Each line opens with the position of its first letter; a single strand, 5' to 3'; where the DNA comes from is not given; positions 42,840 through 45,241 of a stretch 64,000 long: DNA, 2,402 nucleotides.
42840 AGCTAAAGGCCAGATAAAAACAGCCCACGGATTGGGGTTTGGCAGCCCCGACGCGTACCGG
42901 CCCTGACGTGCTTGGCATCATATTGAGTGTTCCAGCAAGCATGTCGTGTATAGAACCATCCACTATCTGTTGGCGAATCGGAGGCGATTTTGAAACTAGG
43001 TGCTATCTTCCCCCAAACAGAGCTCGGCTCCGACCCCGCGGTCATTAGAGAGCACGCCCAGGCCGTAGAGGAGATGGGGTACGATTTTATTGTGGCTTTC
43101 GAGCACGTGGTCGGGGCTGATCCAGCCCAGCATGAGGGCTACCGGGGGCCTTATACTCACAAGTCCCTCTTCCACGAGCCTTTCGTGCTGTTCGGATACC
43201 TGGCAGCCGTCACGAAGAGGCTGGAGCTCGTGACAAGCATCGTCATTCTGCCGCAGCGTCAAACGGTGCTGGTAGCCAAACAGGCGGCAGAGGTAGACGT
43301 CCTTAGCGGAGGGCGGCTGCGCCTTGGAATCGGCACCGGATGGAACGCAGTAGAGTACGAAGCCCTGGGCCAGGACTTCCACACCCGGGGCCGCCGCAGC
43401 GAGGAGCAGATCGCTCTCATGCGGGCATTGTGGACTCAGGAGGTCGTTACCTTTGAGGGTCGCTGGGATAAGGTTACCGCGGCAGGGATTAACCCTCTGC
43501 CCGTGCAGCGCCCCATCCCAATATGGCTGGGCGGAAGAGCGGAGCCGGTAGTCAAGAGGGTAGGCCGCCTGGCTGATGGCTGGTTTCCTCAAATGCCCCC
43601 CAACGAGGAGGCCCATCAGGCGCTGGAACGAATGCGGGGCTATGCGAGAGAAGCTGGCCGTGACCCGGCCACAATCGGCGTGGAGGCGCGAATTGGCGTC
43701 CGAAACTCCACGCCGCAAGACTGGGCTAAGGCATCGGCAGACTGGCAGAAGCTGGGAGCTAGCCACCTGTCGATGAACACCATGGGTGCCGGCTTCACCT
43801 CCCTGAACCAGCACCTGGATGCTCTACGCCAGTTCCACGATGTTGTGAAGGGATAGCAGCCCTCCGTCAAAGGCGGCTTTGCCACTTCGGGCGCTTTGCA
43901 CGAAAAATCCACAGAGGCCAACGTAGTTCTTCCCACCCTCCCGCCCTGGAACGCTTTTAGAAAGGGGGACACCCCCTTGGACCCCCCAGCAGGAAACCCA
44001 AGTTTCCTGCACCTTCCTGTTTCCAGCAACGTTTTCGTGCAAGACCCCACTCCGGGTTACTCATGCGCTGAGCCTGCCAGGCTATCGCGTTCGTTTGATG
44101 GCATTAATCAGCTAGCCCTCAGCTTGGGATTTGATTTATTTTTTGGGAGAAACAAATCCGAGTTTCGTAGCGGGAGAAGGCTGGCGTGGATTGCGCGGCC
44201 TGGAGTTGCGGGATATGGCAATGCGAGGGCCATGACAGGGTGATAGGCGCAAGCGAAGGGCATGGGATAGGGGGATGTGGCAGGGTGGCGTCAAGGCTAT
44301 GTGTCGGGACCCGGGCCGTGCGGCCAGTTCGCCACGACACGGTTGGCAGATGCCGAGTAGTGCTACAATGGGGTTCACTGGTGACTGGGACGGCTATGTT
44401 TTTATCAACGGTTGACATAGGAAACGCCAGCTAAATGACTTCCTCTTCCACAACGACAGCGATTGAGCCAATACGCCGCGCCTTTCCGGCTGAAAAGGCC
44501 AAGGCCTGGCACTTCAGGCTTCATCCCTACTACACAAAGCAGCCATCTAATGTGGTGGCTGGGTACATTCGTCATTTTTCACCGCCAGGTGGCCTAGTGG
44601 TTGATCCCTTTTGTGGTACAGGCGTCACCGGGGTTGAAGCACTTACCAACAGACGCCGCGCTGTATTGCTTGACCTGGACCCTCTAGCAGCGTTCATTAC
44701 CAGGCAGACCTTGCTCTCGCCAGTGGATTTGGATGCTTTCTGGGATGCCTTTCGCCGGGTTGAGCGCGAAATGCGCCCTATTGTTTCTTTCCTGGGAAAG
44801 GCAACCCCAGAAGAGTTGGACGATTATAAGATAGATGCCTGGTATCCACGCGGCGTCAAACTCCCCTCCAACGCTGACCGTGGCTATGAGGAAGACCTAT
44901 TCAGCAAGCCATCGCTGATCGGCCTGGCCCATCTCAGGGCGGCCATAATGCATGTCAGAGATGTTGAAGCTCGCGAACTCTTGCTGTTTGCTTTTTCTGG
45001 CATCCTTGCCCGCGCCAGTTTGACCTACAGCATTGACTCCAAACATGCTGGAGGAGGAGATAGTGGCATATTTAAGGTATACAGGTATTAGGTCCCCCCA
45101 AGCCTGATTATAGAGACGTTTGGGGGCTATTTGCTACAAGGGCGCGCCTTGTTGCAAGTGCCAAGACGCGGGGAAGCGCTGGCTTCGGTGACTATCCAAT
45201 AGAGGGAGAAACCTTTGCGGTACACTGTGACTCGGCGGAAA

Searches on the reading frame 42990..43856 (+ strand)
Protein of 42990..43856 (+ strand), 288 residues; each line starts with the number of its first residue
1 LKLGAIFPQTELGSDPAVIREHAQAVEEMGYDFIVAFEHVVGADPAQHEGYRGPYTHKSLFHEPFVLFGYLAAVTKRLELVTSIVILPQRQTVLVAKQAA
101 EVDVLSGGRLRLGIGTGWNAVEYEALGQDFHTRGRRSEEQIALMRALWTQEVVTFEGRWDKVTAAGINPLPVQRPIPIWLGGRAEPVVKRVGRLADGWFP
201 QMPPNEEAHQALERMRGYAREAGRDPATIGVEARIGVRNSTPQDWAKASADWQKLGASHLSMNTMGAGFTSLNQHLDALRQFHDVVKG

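Call 58: search_protein_families(library=pfam, max_evalue=0.00001, proteins=[window:42990-43856:+])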
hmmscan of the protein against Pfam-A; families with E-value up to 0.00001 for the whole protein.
window:42990-43856:+ (288 aa): 1 family
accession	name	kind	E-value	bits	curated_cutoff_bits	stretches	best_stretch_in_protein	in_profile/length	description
PF00296.26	Bac_luciferase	-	2.4e-55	188.6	27.9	1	9-262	14-255/314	Luciferase-like monooxygenase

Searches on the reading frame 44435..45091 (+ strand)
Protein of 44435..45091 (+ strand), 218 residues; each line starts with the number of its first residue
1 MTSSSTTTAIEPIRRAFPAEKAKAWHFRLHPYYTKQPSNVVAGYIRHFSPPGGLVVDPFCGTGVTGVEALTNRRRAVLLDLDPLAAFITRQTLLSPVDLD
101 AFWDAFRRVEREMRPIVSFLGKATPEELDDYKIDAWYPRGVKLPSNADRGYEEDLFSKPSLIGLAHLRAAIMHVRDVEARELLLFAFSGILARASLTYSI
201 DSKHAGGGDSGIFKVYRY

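Call 58: search_protein_families(library=pfam, max_evalue=0.00001, proteins=[window:44435-45091:+])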
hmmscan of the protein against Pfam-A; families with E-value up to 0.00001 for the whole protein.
window:44435-45091:+ (218 aa): 1 family
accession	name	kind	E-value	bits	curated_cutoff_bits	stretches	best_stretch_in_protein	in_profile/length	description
PF01555.25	N6_N4_Mtase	-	4.6e-09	37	26.7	1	30-82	160-212/221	DNA methylase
